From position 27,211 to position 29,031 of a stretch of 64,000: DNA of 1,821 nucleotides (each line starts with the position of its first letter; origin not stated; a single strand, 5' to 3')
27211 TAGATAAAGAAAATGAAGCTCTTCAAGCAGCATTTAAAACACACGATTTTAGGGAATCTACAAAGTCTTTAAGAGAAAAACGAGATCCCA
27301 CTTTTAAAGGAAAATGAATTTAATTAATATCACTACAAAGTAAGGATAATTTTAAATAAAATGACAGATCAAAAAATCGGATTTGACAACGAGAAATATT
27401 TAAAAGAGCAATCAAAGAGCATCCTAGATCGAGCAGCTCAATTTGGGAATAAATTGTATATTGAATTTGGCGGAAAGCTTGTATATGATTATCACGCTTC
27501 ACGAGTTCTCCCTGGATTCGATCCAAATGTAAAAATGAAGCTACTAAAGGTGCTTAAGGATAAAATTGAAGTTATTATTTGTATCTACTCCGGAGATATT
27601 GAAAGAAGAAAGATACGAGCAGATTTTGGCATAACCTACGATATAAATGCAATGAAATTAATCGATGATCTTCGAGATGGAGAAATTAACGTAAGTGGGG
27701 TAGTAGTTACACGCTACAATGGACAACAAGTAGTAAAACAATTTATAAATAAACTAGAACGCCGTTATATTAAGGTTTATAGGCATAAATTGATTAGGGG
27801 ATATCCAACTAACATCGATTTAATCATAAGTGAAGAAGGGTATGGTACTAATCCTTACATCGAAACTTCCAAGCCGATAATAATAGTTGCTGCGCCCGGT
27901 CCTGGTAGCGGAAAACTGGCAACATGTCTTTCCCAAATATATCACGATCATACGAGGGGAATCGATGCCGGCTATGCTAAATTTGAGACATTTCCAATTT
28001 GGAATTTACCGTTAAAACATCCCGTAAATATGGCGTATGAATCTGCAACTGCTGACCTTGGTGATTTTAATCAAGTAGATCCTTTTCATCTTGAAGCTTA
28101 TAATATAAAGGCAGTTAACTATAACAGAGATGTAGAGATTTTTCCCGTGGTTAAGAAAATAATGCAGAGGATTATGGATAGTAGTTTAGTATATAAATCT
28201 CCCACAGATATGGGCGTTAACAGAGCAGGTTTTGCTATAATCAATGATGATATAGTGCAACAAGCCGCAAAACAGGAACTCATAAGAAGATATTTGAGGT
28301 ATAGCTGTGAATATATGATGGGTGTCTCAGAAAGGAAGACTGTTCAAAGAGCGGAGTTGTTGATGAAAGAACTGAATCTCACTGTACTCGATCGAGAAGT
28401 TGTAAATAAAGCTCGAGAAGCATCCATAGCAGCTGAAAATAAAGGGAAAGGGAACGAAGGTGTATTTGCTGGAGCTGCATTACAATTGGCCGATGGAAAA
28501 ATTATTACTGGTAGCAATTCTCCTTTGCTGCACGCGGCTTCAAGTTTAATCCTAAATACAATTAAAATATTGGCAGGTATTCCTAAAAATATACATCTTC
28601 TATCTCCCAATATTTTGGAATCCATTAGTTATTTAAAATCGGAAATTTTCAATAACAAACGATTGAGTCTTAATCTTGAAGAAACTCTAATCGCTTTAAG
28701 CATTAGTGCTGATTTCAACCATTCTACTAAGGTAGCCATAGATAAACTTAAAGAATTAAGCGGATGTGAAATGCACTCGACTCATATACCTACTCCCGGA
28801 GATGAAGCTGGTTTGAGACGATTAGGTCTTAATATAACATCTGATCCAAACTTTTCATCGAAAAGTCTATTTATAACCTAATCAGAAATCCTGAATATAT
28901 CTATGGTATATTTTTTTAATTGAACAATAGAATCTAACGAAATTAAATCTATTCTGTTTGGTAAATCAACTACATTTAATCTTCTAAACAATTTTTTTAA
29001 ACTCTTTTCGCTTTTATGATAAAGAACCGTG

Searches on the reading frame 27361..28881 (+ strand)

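Call 47: search_protein_families(library=pfam, proteins=[window:27361-28881:+], max_evalue=0.00001)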
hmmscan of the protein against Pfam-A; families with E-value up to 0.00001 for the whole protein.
window:27361-28881:+ (506 aa): 2 families
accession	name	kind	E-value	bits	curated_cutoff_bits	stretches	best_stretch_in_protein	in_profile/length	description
PF08903.17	DUF1846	-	1.5e-164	547.1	27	1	6-338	1-332/333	Domain of unknown function DUF1846, N-terminal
PF20921.3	DUF1846_C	-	4.5e-52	176.3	27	1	344-504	2-153/153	Domain of unknown function DUF1846, C-terminal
